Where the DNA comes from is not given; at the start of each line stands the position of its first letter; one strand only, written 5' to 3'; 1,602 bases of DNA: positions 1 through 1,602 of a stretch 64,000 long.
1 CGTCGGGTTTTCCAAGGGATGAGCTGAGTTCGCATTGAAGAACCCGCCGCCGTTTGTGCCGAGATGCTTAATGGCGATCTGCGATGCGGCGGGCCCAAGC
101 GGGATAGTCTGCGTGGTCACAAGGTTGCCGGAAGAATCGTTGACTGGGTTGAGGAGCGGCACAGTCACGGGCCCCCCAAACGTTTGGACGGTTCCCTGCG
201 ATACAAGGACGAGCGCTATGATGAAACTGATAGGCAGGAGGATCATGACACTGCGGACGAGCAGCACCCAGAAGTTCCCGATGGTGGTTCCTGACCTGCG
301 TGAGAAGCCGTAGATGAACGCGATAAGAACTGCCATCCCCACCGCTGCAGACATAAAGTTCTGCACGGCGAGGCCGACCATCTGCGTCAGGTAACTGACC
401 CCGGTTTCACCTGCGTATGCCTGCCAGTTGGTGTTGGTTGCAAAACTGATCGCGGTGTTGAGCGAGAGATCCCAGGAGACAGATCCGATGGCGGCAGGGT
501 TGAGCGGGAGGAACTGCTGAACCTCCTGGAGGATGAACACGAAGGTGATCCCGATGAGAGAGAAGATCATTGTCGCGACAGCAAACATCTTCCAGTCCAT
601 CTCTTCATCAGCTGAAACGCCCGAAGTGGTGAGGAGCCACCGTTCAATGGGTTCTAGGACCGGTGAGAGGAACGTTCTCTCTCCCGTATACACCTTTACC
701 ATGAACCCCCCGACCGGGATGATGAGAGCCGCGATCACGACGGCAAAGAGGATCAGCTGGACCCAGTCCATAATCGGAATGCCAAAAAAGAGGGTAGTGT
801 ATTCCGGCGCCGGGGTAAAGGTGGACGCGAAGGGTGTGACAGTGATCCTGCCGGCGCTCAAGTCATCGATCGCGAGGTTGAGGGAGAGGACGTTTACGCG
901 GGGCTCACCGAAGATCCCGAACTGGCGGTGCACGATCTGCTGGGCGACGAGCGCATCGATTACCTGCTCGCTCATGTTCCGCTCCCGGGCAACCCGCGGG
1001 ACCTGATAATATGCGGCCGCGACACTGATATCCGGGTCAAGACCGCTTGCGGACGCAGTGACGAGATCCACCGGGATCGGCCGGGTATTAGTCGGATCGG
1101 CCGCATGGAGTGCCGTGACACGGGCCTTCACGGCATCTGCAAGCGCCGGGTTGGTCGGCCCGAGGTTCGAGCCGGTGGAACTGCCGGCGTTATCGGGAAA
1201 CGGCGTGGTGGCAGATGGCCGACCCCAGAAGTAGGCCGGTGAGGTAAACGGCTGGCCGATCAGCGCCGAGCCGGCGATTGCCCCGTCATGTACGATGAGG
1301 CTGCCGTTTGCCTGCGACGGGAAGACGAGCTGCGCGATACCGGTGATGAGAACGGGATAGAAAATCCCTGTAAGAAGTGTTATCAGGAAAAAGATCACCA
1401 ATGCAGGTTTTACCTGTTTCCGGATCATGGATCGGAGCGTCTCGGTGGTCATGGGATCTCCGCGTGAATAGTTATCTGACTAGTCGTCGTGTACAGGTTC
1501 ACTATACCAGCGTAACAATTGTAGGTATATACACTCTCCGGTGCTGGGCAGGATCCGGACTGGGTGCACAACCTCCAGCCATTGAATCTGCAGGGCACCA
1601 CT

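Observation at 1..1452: kdpC runs in frame into kdpA with no stop codon: non-canonical order and an apparent C-A fusion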

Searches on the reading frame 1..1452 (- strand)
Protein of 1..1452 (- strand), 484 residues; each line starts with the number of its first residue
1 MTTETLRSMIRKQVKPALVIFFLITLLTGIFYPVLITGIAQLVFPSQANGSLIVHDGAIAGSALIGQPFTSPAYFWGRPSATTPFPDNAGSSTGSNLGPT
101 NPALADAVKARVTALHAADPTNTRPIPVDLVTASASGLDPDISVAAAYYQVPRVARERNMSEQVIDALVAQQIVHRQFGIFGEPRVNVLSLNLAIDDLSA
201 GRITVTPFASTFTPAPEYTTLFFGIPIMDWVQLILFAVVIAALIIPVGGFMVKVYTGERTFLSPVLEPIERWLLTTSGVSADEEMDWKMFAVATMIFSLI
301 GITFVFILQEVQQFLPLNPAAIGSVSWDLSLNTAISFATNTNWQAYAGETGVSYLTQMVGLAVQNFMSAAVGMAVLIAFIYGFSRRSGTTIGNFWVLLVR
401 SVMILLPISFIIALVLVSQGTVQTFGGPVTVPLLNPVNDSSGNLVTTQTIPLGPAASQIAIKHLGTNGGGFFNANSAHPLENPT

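Call 5: search_protein_families(library=pfam, proteins=[window:1-1452:-], max_evalue=0.01)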
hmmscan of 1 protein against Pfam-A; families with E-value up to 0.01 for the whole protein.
window:1-1452:- (484 aa): 2 families
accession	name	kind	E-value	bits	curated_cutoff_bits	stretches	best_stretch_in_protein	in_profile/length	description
PF03814.21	KdpA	-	5.4e-95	319.1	22.6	1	235-484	2-243/548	Potassium-transporting ATPase A subunit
PF02669.20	KdpC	-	1.4e-74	250.2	24.1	1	15-196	2-181/182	K+-transporting ATPase, c chain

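Call 6: find_homologous_proteins(query=window:1-1452:-)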
Query window:1-1452:- (484 aa): 8000 proteins with E <= 0.001 among 8000 candidates; the best 120 are listed.
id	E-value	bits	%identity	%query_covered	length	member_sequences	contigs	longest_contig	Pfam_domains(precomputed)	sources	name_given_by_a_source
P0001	0.0e+0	1047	100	100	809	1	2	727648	PF02669.21,PF03814.22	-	-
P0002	9.0e-285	963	91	100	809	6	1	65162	PF02669.21,PF03814.22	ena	-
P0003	1.2e-274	930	87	100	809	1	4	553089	PF02669.21,PF03814.22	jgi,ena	jgi:K+-transporting ATPase ATPase A chain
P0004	2.1e-271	919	88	100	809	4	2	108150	PF02669.21,PF03814.22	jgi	jgi:K+-transporting ATPase ATPase A chain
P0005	1.4e-244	831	79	100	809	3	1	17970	PF02669.21,PF03814.22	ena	-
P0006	8.5e-239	811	77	100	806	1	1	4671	PF02669.21,PF03814.22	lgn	-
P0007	9.6e-239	811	77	100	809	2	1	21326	PF02669.21,PF03814.22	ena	-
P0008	2.1e-238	810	76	100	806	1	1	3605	PF02669.21,PF03814.22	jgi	jgi:K+-transporting ATPase ATPase A chain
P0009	2.8e-238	810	77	100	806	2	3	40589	PF02669.21,PF03814.22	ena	-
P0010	6.1e-238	809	76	100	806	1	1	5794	PF02669.21,PF03814.22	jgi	jgi:K+-transporting ATPase ATPase A chain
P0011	8.6e-238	808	76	100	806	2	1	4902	PF02669.21,PF03814.22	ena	-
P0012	1.2e-237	808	77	100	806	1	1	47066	PF02669.21,PF03814.22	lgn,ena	-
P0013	5.8e-237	805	76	100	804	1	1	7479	PF02669.21,PF03814.22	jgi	-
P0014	5.8e-237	805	76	100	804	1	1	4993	PF02669.21,PF03814.22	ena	-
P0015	8.7e-237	805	76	100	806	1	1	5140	PF02669.21,PF03814.22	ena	-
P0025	9.3e-236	801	78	98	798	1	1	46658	PF02669.21,PF03814.22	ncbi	-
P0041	1.8e-233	794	74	100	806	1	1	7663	PF02669.21,PF03814.22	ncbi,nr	ncbi:MAG TPA: potassium-transporting ATPase subunit KdpA [Methanoregula sp.]|nr:potassium-transporti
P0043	1.9e-233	794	73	100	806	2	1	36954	PF02669.21,PF03814.22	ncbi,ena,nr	ncbi:MAG TPA: potassium-transporting ATPase subunit KdpA [Methanoregula sp.]|nr:potassium-transporti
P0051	3.8e-232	790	74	100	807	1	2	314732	PF02669.21,PF03814.22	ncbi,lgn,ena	-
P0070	8.3e-230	782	75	98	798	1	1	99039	PF02669.21,PF03814.22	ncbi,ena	-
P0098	1.2e-223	762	73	98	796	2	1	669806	PF02669.21,PF03814.22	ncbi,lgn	-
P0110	3.6e-221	753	72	100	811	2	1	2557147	PF02669.21,PF03814.22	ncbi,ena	-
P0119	1.0e-218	745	71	98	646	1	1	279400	PF02669.21,PF03814.22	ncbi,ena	-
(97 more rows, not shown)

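Call 8: find_encoding_contigs(protein=P0001, flank=10000, max_places=4)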
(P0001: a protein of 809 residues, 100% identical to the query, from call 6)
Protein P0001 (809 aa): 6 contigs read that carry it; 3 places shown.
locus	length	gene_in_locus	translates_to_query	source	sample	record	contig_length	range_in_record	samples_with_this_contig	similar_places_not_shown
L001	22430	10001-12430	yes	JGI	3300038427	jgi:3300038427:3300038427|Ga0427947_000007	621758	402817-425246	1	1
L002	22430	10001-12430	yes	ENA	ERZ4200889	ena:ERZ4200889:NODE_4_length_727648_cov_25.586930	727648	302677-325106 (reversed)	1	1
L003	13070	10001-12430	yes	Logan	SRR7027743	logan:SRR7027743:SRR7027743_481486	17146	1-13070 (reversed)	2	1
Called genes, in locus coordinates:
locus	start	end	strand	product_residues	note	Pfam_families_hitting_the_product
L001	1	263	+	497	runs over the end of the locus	PF04715:, PF00425:Chorismate_bind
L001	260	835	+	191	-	PF00117:GATase, PF07722:Peptidase_C26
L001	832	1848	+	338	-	PF02885:Glycos_trans_3N, PF00591:Glycos_transf_3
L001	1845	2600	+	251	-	PF00218:IGPS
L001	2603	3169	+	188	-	PF00697:PRAI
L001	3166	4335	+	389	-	PF00291:PALP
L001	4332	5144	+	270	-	PF00290:Trp_syntA, PF00977:His_biosynth (weak)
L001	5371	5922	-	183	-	PF03692:CxxCxxCC (weak)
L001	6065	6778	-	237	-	PF02525:Flavodoxin_2 (weak), PF03358:FMN_red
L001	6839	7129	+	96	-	PF10967:DUF2769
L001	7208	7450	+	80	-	-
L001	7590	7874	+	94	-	-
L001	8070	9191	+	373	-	PF07854:DUF1646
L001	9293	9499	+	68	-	PF13646:HEAT_2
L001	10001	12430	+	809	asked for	PF02669:KdpC, PF03814:KdpA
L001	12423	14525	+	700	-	PF00122:E1-E2_ATPase, PF00702:Hydrolase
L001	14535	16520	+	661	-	PF02702:KdpD, PF00582:Usp, PF13493:DUF4118, PF13492:GAF_3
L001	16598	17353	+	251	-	PF00005:ABC_tran, PF13304:AAA_21 (faint), PF12399:BCA_ABC_TP_C (weak)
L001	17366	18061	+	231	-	PF00005:ABC_tran, PF13304:AAA_21 (faint)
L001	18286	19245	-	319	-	PF02653:BPD_transp_2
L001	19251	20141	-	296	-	PF02653:BPD_transp_2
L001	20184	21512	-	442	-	PF13433:Peripla_BP_5, PF13458:Peripla_BP_6, PF01094:ANF_receptor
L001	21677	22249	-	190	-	PF00210:Ferritin (weak), PF02915:Rubrerythrin, PF21349:RUBY_RBDX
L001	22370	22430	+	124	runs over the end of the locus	PF02311:AraC_binding (weak), PF05899:Cupin_3 (weak), PF07883:Cupin_2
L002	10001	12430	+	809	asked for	PF02669:KdpC, PF03814:KdpA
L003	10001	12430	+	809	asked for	PF02669:KdpC, PF03814:KdpA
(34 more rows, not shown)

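Call 18: search_protein_families(library=pfam, proteins=[L001:12423-14525:+, L001:14535-16520:+, L001:9293-9499:+, L001:8070-9191:+], max_evalue=10)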
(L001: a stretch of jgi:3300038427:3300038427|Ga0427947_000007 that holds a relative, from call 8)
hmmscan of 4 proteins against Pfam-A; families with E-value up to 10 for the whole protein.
L001:12423-14525:+ (700 aa): 5 families
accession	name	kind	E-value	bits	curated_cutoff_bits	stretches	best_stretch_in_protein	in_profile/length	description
PF00122.25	E1-E2_ATPase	-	1.7e-27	96.5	28.1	1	129-301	15-179/181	E1-E2 ATPase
PF00702.32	Hydrolase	-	2.9e-25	90.2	26.4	1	320-552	2-191/191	haloacid dehalogenase-like hydrolase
PF08282.18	Hydrolase_3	-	5.5e-05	23.5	20.9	1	523-571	194-242/255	haloacid dehalogenase-like hydrolase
PF12710.13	HAD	-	0.00014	22.8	27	1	465-515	80-130/189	haloacid dehalogenase-like hydrolase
PF06182.17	ABC2_membrane_6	-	2.8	8.1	22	1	582-650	146-214/229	ABC-2 family transporter protein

L001:14535-16520:+ (661 aa): 6 families
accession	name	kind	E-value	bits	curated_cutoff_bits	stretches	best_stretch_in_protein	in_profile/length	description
PF02702.23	KdpD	-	9.4e-99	329.5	26.1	1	26-235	1-210/210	Osmosensitive K+ channel His kinase sensor domain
PF13493.11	DUF4118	-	2.9e-28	98.2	28.4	1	404-508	1-105/107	Domain of unknown function (DUF4118)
PF13492.12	GAF_3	-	5e-12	46.8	27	1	530-647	2-129/129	GAF domain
PF00582.32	Usp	-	7.7e-09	36.7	24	1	256-378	3-139/141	Universal stress protein family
PF13185.12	GAF_2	-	0.0044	17.7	28.6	1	602-646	93-136/136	GAF domain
PF09877.14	EhaL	-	3.6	8.5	23.8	1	410-449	37-76/97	Energy-converting hydrogenase subunit EhaL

L001:9293-9499:+ (68 aa): 3 families
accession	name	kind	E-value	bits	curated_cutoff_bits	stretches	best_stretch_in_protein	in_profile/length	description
PF13646.12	HEAT_2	-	1.7e-08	35.1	27.7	1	13-67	1-56/88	HEAT repeats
PF03130.22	HEAT_PBS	-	0.0085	17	20.9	1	28-47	2-22/27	PBS lyase HEAT-like repeat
PF13513.12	HEAT_EZ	-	0.057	14.4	27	2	26-66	2-52/55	HEAT-like repeat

L001:8070-9191:+ (373 aa): 2 families
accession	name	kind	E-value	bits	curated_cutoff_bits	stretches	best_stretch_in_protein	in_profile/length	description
PF07854.18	DUF1646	-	2.5e-117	392.6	21.4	1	9-365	3-345/347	Protein of unknown function (DUF1646)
PF05106.17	Phage_holin_3_1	-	0.87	10.5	23.8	1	12-61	27-75/99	Phage holin family (Lysis protein S)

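Call 23: find_encoding_contigs(protein=P0003, flank=10000, max_places=2)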
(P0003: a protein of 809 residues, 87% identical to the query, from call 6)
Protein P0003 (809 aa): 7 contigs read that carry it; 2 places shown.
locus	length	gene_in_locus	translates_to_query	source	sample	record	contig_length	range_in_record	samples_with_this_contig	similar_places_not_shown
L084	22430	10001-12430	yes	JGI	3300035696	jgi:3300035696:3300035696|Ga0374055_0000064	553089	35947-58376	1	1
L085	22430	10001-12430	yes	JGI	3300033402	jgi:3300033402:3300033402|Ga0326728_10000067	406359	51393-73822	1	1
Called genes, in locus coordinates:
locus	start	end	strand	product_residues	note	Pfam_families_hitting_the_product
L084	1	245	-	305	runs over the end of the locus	PF03640:Lipoprotein_15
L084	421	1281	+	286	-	PF09296:NUDIX-like (weak), PF09297:Zn_ribbon_NUD, PF00293:NUDIX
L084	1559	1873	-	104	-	-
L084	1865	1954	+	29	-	-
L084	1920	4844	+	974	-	PF00072:Response_reg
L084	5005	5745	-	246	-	PF04307:YdjM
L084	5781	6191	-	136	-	-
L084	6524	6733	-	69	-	PF03459:TOBE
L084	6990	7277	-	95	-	-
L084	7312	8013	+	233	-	PF01547:SBP_bac_1, PF13531:SBP_bac_11, PF12727:PBP_like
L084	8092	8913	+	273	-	PF00528:BPD_transp_1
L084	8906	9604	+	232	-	PF00005:ABC_tran, PF13304:AAA_21 (faint), PF02463:SMC_N (weak)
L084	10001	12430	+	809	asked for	PF02669:KdpC, PF03814:KdpA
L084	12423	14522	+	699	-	PF00122:E1-E2_ATPase, PF00702:Hydrolase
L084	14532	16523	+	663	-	PF02702:KdpD, PF00582:Usp, PF13493:DUF4118, PF13492:GAF_3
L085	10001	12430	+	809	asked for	PF02669:KdpC, PF03814:KdpA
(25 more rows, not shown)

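Call 29: search_protein_representatives(protein=P0001)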
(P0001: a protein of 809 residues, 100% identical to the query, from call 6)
Query: 809 residues. Proteins with E-value up to 0.001 (for the whole library): 18685; up to 1e-10: 11258; up to 1e-30: 2750. The best 150 are listed.
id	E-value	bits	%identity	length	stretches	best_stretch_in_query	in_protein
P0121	1.1e-226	771.4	49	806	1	10-802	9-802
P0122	1.9e-187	641.7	56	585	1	229-802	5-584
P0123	2.2e-183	628.3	54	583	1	232-801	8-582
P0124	1.6e-169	582.4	51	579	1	229-806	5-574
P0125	5.8e-168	577.3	51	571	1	230-802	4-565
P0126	1.8e-167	575.6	52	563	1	228-802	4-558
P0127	4.9e-166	570.9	51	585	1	229-799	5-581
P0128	5.9e-163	560.7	44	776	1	7-802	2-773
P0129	8.6e-162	556.8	51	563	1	230-804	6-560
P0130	2.5e-155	535.5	52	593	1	229-804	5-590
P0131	1.1e-152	526.7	49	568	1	222-805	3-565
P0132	6.8e-152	524.1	48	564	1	233-802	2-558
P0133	2.9e-150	518.7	47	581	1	232-800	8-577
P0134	3.7e-150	518.4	57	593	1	231-653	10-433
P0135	1.8e-149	516.1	48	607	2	442-803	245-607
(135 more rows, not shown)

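Call 32: find_related_loci(query=P0128, collection=genome_contigs, flank=5000)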
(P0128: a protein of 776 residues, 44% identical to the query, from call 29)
Query P0128 (776 aa) in genome_contigs; peptide patterns used: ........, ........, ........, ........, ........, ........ (x = any residue, [..] = any of these).
600 stretches matched a pattern (row limit reached: there are more); 597 encode a relative of the query (tblastn E <= 1e-3); the best 80 are kept; 80 distinct loci.
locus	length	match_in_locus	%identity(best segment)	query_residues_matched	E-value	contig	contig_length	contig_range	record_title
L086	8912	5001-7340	62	5-772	0e+0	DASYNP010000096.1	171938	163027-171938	MAG TPA_asm: Planctomycetaceae bacterium isolate SMAG_U4406 k141_1942698, whole genome shotgun sequence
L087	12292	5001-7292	65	2-772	0e+0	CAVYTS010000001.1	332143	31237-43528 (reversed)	MAG: uncultured Acidobacteriaceae bacterium isolate MFD05521.bin.1.38 genome assembly, contig: contig_100722, whole geno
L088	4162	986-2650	57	216-773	0e+0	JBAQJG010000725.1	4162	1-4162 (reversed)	MAG: Chthoniobacterales bacterium isolate MFD06573_ilm_asm_bin11 k127_308329, whole genome shotgun sequence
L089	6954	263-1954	55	217-775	0e+0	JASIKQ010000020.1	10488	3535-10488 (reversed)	MAG: Candidatus Sulfotelmatobacter sp. isolate JOPF599 JOPF_NEAR_contig_56810, whole genome shotgun sequence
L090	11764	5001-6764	55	192-775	0e+0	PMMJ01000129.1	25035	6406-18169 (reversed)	MAG: Acidobacteriaceae bacterium isolate fen_85 73.20100900_E1D.30_contig_33752, whole genome shotgun sequence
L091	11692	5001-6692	55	215-772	0e+0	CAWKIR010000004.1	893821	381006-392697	MAG: uncultured Acidobacteriaceae bacterium isolate MFD01716.bin.2.87 genome assembly, contig: contig_19997, whole genom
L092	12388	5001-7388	43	2-776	0e+0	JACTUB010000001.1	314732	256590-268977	MAG: Methanoregulaceae archaeon isolate SPRUCE.2016.20.metabat2.79 SPRUCE.2016.20_scaffold_12, whole genome shotgun sequ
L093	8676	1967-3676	56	216-775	9e-178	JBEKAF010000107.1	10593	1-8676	MAG: Terriglobales bacterium isolate SPRUCE 106 SPRUCE_106_107, whole genome shotgun sequence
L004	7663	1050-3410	43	5-772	1e-175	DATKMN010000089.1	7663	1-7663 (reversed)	MAG TPA_asm: Methanoregula sp. isolate SMAG_U14712 k141_1342485, whole genome shotgun sequence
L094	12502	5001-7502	40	8-772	2e-168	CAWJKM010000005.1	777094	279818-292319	MAG: Ignavibacteriota bacterium isolate MFD05942.bin.1.94 genome assembly, contig: contig_23995, whole genome shotgun se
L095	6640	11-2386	43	5-776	5e-163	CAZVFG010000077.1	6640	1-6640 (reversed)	MAG TPA_asm: uncultured Methanoregula sp. isolate binchicken_co103_154 genome assembly, contig: NODE_14797_length_6640_c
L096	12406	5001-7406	41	1-776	5e-159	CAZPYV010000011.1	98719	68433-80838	MAG TPA_asm: uncultured Methanoregula sp. isolate SRP302447_co1_110 genome assembly, contig: NODE_742_length_98719_cov_7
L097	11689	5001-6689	45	215-773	3e-147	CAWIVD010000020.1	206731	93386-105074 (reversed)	MAG: uncultured Alphaproteobacteria bacterium isolate MFD01689.bin.1.60 genome assembly, contig: contig_2622, whole geno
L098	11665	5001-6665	46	215-773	2e-146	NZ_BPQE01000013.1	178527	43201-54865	Methylobacterium aerolatum strain DSM 19013 entry13, whole genome shotgun sequence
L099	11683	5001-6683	47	216-772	6e-146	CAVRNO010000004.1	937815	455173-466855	MAG: Candidatus Binataceae bacterium isolate MFD03726.bin.1.6 genome assembly, contig: contig_59969, whole genome shotgu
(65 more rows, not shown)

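Call 33: find_related_loci(query=P0121, collection=genome_contigs, flank=5000)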
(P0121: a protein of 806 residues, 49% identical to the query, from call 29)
Query P0121 (806 aa) in genome_contigs; peptide patterns used: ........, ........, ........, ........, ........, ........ (x = any residue, [..] = any of these).
600 stretches matched a pattern (row limit reached: there are more); 544 encode a relative of the query (tblastn E <= 1e-3); the best 80 are kept; 80 distinct loci.
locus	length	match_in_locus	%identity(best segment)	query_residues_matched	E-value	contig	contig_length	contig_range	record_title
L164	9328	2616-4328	51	229-797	0e+0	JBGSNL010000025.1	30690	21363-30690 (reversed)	MAG: bacterium isolate Ac.bin.255 k141_3480216, whole genome shotgun sequence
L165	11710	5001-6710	51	226-802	2e-179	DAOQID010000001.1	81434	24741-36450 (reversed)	MAG TPA_asm: Anaerolineales bacterium isolate AMR_MDS_0635 NODE_75_length_81434_cov_11.944212, whole genome shotgun sequ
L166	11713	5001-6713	50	230-797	1e-177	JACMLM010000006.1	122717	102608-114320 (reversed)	MAG: Anaerolineales bacterium isolate ES-bin-309 ES-bin-309-contig-k141_652699, whole genome shotgun sequence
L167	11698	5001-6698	50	226-797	3e-177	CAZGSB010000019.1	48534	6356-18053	MAG TPA_asm: uncultured Anaerolinea sp. isolate SRP237561_co1_400 genome assembly, contig: NODE_977_length_48534_cov_20.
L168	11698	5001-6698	50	226-797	1e-175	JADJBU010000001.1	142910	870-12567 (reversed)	MAG: Candidatus Villigracilis adiacens isolate Aved_BAT3C.518 tig00003536-10-1428090, whole genome shotgun sequence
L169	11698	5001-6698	50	226-797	4e-174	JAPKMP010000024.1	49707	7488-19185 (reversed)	MAG: Candidatus Villigracilaceae bacterium isolate AMX68 NODE_24_length_49707_cov_1.742091:GC=0.524, whole genome shotgu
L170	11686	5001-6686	50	230-797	6e-174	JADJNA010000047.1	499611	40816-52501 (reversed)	MAG: Candidatus Villigracilis saccharophilus isolate EsbW_MAXAC.021 tig00251182-10-4997950, whole genome shotgun sequenc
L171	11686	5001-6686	51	230-797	7e-174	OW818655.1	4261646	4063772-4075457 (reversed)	metagenome genome assembly, chromosome: 1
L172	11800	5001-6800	48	226-803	1e-173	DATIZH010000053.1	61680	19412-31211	MAG TPA_asm: Nitrospiria bacterium isolate SMAG_U15296 k141_5866293, whole genome shotgun sequence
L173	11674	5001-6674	51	247-802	2e-173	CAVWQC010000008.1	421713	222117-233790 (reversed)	MAG: uncultured Chloroflexia bacterium isolate MFD00905.bin.3.301 genome assembly, contig: contig_5681, whole genome sho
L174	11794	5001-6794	47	206-801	9e-173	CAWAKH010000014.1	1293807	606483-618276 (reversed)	MAG: uncultured Chloroflexia bacterium isolate MFD02416.bin.1.374 genome assembly, contig: contig_4481, whole genome sho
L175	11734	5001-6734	47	226-801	7e-172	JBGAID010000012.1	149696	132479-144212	MAG: Polyangiaceae bacterium isolate MAG_MBR_H125.7 MBRH125-7_opera_contig_651, whole genome shotgun sequence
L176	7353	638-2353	49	226-803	6e-172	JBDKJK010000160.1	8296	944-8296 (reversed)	MAG: Chloroflexota bacterium isolate guil_2019_sw_WHONDRS-S19S_0049_B_bin.18 scaffold_1058275, whole genome shotgun sequ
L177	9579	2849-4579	49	224-797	2e-171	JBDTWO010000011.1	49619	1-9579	MAG: Chloroflexota bacterium isolate cluster3_bin.94 NODE_1681_length_49619_cov_10.720644, whole genome shotgun sequence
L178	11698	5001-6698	50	226-797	2e-171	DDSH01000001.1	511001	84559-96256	MAG TPA_asm: Anaerolineales bacterium UBA2395 UBA2395_contig_20, whole genome shotgun sequence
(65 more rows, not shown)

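Call 39: predict_structure(alignment_id=A2)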
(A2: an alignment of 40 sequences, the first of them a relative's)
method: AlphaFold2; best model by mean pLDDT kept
length: 809 residues; sequences in the alignment: 40
mean_pLDDT: 56.8   pTM: 0.61
mean pLDDT of the five models: 56.8, 56.5, 50.7, 48.4, 43.6
residues with pLDDT >= 90: 1; 70-90: 209; 50-70: 264; < 50: 335
segments of 3 or more residues with pLDDT < 50: 44-51, 62-68, 80-102, 133-139, 177-182, 209-225, 384-390, 420-424, 453-463, 465-485, 536-538, 554-654, 656-661, 683-719, 750-774, 776-809
pLDDT, mean of each block of 10 residues (from residue 1): 65 86 80 61 43 59 48 72 35 33 57 81 72 48 76 89 86 59 64 84 69 40 51 69 80 81 85 86 74 80 83 63 64 69 54 66 66 58 48 77 73 56 53 64 68 47 41 32 48 62 63 59 54 49 59 47 33 40 37 31 40 35 36 37 35 45 52 53 45 37 39 40 61 59 54 40 42 49 39 37 39
secondary structure, 60 per line:
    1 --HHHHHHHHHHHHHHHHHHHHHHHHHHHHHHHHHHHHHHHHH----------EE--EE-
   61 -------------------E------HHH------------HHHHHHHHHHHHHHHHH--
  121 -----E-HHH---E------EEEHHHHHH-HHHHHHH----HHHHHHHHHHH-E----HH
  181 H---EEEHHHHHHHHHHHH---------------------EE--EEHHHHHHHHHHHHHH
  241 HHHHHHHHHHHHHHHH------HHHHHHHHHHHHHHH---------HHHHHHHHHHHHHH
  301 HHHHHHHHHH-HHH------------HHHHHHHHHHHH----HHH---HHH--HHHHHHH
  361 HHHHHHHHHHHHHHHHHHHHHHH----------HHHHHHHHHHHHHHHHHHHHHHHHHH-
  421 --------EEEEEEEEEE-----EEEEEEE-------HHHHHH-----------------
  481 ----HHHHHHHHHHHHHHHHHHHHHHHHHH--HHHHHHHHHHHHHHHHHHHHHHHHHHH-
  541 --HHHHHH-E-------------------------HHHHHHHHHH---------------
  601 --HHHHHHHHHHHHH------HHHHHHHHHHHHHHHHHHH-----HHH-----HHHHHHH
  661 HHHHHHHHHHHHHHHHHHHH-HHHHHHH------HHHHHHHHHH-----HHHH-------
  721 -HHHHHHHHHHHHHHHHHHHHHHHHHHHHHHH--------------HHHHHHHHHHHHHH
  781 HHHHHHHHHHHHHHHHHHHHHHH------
elements in order (helices of 4 or more, strands of 3 or more residues): H3-43 H102-118 E141-143 H144-149 H151-157 H162-172 E185-187 H188-199 H227-256 H263-277 H287-310 H327-338 H354-383 H394-419 E429-438 E444-450 H458-463 H485-510 H513-539 H543-548 H576-585 H603-615 H622-640 H654-680 H682-688 H695-704 H710-713 H722-752 H767-803
